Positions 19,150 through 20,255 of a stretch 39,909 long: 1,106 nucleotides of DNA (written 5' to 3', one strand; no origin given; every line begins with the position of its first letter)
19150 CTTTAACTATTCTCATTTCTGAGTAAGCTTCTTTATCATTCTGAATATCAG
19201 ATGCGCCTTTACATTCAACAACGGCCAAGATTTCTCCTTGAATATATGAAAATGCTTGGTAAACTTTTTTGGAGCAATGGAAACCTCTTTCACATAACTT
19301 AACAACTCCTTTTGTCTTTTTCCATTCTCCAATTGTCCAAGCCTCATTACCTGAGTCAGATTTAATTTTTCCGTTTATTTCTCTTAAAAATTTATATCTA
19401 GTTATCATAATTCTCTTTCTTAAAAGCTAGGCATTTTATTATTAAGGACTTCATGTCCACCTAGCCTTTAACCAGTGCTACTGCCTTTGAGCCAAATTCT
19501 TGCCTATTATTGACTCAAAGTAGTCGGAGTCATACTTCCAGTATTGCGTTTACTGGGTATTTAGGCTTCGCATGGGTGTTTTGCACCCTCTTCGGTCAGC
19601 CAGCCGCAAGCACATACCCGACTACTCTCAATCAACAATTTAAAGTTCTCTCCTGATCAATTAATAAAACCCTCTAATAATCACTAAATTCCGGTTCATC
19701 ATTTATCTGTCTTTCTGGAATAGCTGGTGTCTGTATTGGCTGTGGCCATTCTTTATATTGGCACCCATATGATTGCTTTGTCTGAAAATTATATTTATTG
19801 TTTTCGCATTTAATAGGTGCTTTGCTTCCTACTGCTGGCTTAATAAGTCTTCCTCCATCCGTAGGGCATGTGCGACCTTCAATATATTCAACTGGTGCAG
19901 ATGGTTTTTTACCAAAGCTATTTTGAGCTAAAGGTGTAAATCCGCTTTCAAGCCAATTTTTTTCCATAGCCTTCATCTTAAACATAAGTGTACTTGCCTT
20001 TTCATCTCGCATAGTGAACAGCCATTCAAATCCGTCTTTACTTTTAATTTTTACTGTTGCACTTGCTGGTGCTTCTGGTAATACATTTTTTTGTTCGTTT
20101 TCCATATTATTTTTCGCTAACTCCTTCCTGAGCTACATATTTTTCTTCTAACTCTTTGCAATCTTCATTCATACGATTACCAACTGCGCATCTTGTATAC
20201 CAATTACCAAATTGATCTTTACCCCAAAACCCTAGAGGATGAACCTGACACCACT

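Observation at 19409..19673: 265-nt ORF-free, highly structured intergenic region: candidate novel phage ncRNA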

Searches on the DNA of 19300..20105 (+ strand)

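Call 7: search_rna_families(source=window, start=19300, end=19800, threshold=evalue, max_evalue=10, show_alignments=3)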
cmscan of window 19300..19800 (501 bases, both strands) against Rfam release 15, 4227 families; matches with E-value up to 10: 2.
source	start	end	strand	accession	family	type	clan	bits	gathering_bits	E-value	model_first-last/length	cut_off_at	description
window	19674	19763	+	RF01574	DdR6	Gene; snRNA; snoRNA; CD-box;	-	16.6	90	4.2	1-86/86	no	Dictyostelium snoRNA DdR6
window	19565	19630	-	RF01119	sR32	Gene; snRNA; snoRNA; CD-box;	-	10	40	4.2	1-57/57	no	Small nucleolar RNA sR32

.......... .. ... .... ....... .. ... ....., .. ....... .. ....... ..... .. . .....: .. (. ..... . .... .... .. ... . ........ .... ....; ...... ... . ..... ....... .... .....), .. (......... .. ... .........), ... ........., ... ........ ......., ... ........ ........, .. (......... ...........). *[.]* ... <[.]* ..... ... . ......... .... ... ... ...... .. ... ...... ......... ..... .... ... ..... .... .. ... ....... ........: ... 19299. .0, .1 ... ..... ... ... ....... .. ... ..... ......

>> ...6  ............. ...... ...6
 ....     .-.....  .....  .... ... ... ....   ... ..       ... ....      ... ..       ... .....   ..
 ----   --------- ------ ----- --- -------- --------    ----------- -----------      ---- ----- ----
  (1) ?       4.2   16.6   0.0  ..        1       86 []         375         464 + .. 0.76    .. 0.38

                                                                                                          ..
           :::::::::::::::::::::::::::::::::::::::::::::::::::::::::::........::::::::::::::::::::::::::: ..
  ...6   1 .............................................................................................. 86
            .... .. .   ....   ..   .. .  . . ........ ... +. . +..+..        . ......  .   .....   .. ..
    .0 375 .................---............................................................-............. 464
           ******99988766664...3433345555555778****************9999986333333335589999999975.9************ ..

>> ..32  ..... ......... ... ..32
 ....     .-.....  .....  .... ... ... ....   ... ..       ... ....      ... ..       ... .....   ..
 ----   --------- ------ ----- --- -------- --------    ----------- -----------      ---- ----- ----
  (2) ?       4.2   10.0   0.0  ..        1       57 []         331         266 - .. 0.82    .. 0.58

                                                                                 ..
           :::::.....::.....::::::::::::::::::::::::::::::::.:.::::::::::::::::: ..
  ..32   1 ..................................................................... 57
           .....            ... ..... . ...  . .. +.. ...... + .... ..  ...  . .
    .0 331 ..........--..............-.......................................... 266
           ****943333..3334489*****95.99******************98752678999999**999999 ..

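Call 9: search_dna_similar(query=window:19300-19800:+, collection=phages, mode=distant, max_rows=30)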
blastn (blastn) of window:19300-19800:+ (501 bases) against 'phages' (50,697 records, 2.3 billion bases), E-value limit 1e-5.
No match.

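Call 108: search_rna_families(sources=[L002, L003, L004, L006, L007, L013, L017, L018], threshold=evalue, max_evalue=0.1)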
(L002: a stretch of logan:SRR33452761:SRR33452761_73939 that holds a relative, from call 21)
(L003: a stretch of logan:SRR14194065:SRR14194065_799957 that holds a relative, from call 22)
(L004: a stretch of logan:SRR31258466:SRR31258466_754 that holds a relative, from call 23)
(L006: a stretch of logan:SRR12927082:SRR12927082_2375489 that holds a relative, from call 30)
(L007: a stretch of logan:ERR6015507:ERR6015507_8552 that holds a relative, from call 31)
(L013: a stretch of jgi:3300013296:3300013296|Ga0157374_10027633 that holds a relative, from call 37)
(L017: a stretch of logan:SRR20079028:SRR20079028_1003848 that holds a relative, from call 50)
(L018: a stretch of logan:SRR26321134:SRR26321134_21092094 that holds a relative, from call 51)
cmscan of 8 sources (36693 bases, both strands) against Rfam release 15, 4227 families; matches with E-value up to 0.1: 1.
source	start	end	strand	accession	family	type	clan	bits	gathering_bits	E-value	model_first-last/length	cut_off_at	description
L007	545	634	-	RF00005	tRNA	Gene; tRNA;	CL00001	62.5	29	2e-11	1-71/71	no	tRNA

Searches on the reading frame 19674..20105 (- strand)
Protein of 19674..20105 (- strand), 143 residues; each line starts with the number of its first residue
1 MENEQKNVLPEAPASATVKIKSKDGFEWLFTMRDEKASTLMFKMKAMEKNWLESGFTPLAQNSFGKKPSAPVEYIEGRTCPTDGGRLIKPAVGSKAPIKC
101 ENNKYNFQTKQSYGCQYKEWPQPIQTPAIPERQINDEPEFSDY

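Call 13: search_protein_families(library=phrogs, proteins=[window:19674-20105:-], max_evalue=0.01)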
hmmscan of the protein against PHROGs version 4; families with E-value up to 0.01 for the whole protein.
window:19674-20105:- (143 aa): 0 families

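Call 14: search_protein_families(library=pfam, proteins=[window:19674-20105:-], max_evalue=0.01)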
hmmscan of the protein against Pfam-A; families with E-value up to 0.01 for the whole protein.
window:19674-20105:- (143 aa): 0 families

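Call 15: find_related_loci(query=window:19674-20105:-, collection=viral_contigs, flank=5000)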
Query window:19674-20105:- (143 aa) in viral_contigs; peptide patterns used: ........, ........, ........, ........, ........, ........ (x = any residue, [..] = any of these).
3 stretches matched a pattern, but none encodes a relative of the query by tblastn (E <= 1e-3).

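Call 18: find_encoding_contigs(protein=window:19674-20105:-, flank=3000, max_places=10)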
Protein window:19674-20105:- (143 aa): 2 contigs read that carry it; 1 place shown.
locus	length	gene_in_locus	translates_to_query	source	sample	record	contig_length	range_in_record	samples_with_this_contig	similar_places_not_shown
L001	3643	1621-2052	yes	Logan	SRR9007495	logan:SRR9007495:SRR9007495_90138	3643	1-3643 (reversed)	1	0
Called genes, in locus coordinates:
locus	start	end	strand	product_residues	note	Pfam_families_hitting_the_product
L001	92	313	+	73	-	-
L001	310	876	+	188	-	-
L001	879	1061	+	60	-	-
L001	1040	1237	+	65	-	-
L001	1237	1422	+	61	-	-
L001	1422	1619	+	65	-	-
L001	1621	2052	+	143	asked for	-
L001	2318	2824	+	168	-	PF24703:DUF7666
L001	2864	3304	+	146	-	-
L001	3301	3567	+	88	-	-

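Call 20: find_homologous_proteins(query=window:19674-20105:-, max_evalue=0.001)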
Query window:19674-20105:- (143 aa): 39 proteins with E <= 0.001 among 40 candidates.
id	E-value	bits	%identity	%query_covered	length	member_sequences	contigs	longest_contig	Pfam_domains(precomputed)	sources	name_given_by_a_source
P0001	6.2e-93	326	100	100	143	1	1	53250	-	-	-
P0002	4.6e-70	252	79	98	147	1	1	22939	-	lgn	-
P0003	1.2e-66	241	81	94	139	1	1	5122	-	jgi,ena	-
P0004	3.8e-64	233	74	98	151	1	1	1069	-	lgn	-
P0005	1.1e-63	231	74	95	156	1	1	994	-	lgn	-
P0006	2.2e-58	214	74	91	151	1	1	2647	-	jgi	jgi:hypothetical protein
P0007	3.4e-58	214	73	93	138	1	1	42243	-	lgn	-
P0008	1.0e-56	209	67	94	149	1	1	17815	-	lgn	-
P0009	5.5e-56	206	72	87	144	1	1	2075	-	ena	-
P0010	1.7e-51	192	65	92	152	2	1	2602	-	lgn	-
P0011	5.8e-51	190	71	88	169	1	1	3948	-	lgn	-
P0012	2.6e-50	188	70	93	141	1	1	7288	-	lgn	-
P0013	8.3e-45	170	59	100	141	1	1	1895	-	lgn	-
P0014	9.8e-45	170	63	92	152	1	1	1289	-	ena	-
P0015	1.2e-44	170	65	87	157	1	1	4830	-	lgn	-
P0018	7.5e-41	157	56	95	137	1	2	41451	-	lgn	-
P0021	2.6e-39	152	63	84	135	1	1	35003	-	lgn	-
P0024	1.4e-37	147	62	80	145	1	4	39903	-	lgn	-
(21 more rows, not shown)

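Call 21: find_encoding_contigs(protein=P0002, flank=3000, max_places=3)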
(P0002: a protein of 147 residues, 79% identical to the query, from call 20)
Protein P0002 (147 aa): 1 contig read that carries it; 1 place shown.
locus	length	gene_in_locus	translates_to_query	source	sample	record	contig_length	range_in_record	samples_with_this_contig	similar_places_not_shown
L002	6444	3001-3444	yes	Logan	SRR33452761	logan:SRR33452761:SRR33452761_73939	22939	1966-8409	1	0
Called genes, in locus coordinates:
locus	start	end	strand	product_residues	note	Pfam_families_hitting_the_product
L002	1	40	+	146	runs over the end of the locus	-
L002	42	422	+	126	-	PF05257:CHAP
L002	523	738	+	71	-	-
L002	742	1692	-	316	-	PF00589:Phage_integrase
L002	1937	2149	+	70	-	-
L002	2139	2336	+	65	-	-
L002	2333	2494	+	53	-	-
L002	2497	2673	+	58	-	-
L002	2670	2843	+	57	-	-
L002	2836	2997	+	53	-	-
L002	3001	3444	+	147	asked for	-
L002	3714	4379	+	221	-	PF14297:Lin1244_N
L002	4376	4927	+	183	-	-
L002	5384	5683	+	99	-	PF26211:Phage_phiTE_072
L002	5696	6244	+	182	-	-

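Call 22: find_encoding_contigs(protein=P0007, flank=3000, max_places=3)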
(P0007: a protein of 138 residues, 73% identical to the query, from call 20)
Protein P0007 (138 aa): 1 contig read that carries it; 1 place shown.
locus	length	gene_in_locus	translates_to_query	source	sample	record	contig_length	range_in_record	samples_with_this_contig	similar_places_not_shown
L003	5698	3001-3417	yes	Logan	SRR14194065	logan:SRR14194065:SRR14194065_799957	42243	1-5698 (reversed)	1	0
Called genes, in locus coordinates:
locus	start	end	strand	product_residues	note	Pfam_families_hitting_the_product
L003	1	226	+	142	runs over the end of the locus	-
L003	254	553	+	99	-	-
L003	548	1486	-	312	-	PF00589:Phage_integrase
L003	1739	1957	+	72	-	-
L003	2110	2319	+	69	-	-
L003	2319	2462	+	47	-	-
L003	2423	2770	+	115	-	-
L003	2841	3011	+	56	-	-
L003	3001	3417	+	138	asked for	-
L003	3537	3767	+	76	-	-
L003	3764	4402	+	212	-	-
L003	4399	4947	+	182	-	-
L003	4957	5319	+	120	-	-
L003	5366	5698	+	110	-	?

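Call 23: find_encoding_contigs(protein=P0008, flank=3000, max_places=3)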
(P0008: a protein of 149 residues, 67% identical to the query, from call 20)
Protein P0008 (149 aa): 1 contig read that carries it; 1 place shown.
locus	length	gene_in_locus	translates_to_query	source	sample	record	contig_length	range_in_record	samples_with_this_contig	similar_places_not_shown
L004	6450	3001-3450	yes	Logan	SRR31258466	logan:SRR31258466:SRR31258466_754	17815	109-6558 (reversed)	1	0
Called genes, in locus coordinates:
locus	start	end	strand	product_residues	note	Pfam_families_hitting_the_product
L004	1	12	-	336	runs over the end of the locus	PF00589:Phage_integrase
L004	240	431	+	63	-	-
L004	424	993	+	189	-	PF18896:SLT_3 (faint)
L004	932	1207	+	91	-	-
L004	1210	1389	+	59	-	PF10957:Spore_Cse60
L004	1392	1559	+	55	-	-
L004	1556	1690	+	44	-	-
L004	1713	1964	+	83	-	-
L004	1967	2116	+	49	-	-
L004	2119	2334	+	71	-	-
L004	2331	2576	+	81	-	-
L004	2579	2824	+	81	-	-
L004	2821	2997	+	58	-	-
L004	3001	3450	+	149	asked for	-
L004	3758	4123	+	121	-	-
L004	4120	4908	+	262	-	PF14297:Lin1244_N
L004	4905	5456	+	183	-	-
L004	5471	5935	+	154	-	PF13392:HNH_3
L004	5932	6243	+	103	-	-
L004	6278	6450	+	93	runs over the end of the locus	?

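Call 24: find_encoding_contigs(protein=P0018, flank=3000, max_places=3)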
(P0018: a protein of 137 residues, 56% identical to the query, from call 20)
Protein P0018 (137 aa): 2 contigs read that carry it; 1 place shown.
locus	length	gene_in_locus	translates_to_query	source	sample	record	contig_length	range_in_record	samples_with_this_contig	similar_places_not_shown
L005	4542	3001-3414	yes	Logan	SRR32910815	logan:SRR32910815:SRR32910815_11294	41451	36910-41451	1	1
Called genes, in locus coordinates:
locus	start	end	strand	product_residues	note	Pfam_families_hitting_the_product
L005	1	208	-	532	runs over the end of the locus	PF00118:Cpn60_TCP1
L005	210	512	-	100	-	PF00166:Cpn10 (weak)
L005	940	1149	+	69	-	-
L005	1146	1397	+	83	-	PF14090:HTH_39 (weak)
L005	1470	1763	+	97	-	-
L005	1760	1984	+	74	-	-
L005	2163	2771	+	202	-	-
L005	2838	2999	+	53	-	PF12728:HTH_17, PF13411:MerR_1 (weak)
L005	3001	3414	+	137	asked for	-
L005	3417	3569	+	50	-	-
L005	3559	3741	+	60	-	-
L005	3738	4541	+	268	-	?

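Call 30: find_encoding_contigs(protein=P0021, flank=3000, max_places=3)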
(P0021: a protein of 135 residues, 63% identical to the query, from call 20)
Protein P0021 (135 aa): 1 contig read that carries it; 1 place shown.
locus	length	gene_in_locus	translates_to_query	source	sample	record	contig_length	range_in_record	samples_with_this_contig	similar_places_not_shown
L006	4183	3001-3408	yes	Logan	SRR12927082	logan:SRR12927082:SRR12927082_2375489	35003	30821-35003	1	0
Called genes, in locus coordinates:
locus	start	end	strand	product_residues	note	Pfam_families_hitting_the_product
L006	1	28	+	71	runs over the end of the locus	-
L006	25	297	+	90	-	-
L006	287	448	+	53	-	-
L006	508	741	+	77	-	-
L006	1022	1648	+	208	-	-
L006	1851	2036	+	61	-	-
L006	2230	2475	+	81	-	-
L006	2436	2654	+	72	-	-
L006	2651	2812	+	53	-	-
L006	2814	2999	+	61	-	-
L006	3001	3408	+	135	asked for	-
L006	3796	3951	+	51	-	-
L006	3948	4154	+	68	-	-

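Call 31: find_encoding_contigs(protein=P0024, flank=3000, max_places=4)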
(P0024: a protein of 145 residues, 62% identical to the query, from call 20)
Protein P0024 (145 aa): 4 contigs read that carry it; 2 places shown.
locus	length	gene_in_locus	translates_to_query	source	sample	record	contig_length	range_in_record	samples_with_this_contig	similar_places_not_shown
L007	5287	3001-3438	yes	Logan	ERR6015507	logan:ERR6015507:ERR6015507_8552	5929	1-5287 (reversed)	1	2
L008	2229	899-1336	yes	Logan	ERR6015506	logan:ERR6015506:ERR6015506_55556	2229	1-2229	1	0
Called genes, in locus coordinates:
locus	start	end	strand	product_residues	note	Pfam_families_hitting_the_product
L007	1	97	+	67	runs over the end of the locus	-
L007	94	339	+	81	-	-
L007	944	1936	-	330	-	PF00589:Phage_integrase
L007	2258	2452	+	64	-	-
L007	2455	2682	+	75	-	-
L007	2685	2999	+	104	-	-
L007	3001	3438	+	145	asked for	-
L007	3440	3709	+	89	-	-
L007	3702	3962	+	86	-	-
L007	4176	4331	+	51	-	-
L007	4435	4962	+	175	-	-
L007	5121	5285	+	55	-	?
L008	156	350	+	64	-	-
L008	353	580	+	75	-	-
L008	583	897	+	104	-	-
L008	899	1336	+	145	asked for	-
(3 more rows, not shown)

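Call 32: find_encoding_contigs(protein=P0012, flank=3000, max_places=3)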
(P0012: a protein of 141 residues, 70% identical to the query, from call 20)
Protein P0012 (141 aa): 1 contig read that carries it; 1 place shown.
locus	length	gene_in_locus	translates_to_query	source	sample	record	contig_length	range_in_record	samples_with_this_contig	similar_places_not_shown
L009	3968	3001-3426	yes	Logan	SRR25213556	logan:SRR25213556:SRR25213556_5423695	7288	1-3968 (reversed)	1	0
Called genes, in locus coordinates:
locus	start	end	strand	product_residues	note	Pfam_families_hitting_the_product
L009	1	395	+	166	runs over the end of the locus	PF05257:CHAP (weak)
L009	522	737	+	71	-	-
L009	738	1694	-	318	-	PF00589:Phage_integrase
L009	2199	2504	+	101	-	-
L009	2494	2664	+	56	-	-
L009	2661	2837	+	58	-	-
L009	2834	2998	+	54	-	-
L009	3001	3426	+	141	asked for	-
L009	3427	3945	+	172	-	-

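Call 35: find_related_loci(query=A3, collection=genome_contigs, flank=4000)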
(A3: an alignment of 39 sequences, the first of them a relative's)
Query A3 (143 aa) in genome_contigs; peptide patterns used: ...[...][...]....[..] (x = any residue, [..] = any of these).
16 stretches matched a pattern, but none encodes a relative of the query by tblastn (E <= 1e-3).

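Call 36: find_related_loci(query=A3, collection=viral_contigs, flank=4000)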
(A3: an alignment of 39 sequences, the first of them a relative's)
Query A3 (143 aa) in viral_contigs; peptide patterns used: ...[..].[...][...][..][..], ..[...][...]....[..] (x = any residue, [..] = any of these).
66 stretches matched a pattern; 3 encode a relative of the query (tblastn E <= 1e-3); 3 distinct loci.
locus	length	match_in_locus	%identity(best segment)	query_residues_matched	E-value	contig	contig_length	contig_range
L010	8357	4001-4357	40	7-123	3e-19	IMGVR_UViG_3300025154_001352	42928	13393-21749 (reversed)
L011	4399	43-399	40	7-123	3e-19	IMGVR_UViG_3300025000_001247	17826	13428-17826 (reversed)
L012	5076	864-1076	33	9-84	6e-6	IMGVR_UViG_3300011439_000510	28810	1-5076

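Call 37: find_encoding_contigs(protein=P0003, flank=3000, max_places=3)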
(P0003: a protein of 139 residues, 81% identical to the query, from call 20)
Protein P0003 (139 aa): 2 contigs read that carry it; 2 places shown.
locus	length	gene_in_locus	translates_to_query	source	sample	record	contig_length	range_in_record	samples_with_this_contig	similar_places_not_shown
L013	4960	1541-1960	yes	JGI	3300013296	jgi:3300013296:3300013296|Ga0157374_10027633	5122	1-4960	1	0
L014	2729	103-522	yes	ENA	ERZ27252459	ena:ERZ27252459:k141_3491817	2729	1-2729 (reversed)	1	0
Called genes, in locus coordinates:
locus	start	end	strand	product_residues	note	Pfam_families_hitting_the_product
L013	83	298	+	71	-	-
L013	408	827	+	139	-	-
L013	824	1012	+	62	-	-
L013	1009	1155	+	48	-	-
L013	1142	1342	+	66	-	-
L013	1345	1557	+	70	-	-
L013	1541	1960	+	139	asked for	-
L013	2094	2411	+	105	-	PF14090:HTH_39 (weak)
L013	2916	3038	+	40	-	-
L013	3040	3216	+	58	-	-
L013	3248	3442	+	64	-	-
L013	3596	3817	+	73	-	-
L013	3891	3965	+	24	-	-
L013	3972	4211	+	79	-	-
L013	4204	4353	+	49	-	-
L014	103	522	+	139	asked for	-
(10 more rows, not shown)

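Call 50: find_encoding_contigs(protein=P0010, flank=2500, max_places=3)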
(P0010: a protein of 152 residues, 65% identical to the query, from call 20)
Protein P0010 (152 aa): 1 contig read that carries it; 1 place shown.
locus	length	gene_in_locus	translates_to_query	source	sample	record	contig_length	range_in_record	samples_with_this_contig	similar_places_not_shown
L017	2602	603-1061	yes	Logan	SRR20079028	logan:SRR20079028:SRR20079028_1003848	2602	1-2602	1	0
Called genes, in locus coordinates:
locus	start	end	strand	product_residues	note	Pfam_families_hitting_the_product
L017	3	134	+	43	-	?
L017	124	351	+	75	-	-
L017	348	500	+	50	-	-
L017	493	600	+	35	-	-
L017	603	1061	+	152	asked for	-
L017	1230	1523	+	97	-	-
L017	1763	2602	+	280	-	?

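Call 51: find_encoding_contigs(protein=P0004, flank=2500, max_places=3)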
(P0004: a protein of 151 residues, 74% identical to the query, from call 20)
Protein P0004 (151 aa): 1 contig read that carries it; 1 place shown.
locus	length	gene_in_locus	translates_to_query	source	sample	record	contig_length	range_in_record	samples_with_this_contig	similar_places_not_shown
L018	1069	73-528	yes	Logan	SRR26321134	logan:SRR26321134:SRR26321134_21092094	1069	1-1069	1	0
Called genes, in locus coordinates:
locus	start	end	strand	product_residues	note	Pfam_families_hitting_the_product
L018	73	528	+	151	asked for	-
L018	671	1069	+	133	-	?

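Call 77: search_solved_structures(query=A3, max_evalue=1)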
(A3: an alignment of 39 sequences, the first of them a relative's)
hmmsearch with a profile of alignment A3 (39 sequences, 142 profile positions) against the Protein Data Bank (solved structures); distinct sequences matched with E-value up to 1: 2.
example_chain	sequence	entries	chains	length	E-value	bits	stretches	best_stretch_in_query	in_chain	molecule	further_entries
4cgy_A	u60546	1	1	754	0.94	12.7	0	63-107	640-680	DNA TOPOISOMERASE 3-ALPHA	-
4cht_A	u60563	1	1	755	0.95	12.7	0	63-107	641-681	DNA TOPOISOMERASE 3-ALPHA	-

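Call 84: predict_structure(alignment_id=A3)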
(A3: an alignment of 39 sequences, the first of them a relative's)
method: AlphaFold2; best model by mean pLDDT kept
length: 143 residues; sequences in the alignment: 39
mean_pLDDT: 86.9   pTM: 0.46
mean pLDDT of the five models: 86.9, 84.3, 83.8, 83.3, 82.6
residues with pLDDT >= 90: 90; 70-90: 35; 50-70: 17; < 50: 1
segments of 3 or more residues with pLDDT < 50: none
pLDDT, mean of each block of 10 residues (from residue 1): 70 92 94 92 94 92 68 94 95 91 94 94 80 70 70
secondary structure, 60 per line:
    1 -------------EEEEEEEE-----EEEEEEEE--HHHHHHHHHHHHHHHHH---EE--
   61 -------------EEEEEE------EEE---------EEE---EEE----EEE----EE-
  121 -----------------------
elements in order: E14-21 E27-34 H37-53 E74-79 E86-88 E98-100 E104-106 E111-113

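Call 86: fold_search(model_id=the predicted structure, library=pdb)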
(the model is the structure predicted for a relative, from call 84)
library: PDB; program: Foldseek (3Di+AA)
matches with E <= 10: 294; with E <= 0.001: 0
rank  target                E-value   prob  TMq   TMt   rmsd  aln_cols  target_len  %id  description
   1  4exw_A                6.3e-01  0.18  0.23  0.25  15.2       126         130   13  The structure of DdrB from Deinococcus: a new fold for single-stranded DNA binding proteins. (released 2012-07-11)
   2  3fvh_A                1.0e+00  0.06  0.15  0.10  15.0       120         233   13  Polo-like kinase 1 Polo box domain in complex with Ac-LHSpTA-NH2 peptide (released 2009-08-04)
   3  4whk_A                1.1e+00  0.06  0.15  0.11  14.8       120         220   13  A New Class of Peptidomimetics Targeting the Polo-box Domain of Polo-like kinase 1 (released 2014-12-03)
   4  7bu9_A                1.1e+00  0.03  0.11  0.09  18.2       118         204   11  Crystal Structure of Spindlin1-H3(K4me3-K9me2) complex (released 2020-10-14)
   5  5dmv_C                1.4e+00  0.06  0.15  0.10  14.7       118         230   13  Polo-box domain of Mouse Polo-like kinase 1 complexed with Emi2 (146-177) (released 2015-10-28)
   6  4hqb_E                1.5e+00  0.20  0.23  0.25  12.0        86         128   15  Crystal structure of DdrB from Deinococcus radiodurans bound to ssDNA (released 2013-09-04)
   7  4o6w_A                1.5e+00  0.06  0.15  0.11  14.3       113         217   12  Peptide-Based Inhibitors of Plk1 Polo-box Domain (released 2014-12-03)
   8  4noe_C                1.5e+00  0.14  0.23  0.24  15.4       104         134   13  Crystal structure of DdrB bound to 30b ssDNA (released 2015-05-20)
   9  6gy2_A                1.6e+00  0.06  0.16  0.11  14.9       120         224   14  Crystal structure of human Plk1-PBD in complex with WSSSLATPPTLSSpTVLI phosphopeptide from BRCA2 (released 2019-07-10)
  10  7bu9_C                1.6e+00  0.03  0.12  0.09  18.0       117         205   10  Crystal Structure of Spindlin1-H3(K4me3-K9me2) complex (released 2020-10-14)
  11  5j19_A                1.7e+00  0.06  0.16  0.11  15.0       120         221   14  phospho-Pon binding-induced Plk1 dimerization (released 2016-06-15)
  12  4rcp_A                1.7e+00  0.04  0.14  0.10  14.7       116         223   13  Crystal structure of Plk1 Polo-box domain in complex with PL-2 (released 2014-11-12)
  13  1k51                  1.8e+00  0.25  0.25  0.40  16.7        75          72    5  A G55A Mutation Induces 3D Domain Swapping in the B1 Domain of Protein L from Peptostreptococcus magnus (released 2001-12-05)
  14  4exw_C                1.8e+00  0.15  0.21  0.24  12.3        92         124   13  The structure of DdrB from Deinococcus: a new fold for single-stranded DNA binding proteins. (released 2012-07-11)
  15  4s3p_B                2.0e+00  0.25  0.15  0.03   3.6        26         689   12  Amylomaltase MalQ from Escherichia coli, apo structure (released 2015-07-08)
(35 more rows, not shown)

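Call 92: find_related_loci(query=L005:210-512:-, collection=genome_contigs, flank=1500)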
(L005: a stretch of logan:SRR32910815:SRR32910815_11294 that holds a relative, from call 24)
Query L005:210-512:- (100 aa) in genome_contigs; peptide patterns used: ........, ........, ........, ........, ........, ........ (x = any residue, [..] = any of these).
158 stretches matched a pattern, but none encodes a relative of the query by tblastn (E <= 1e-3).
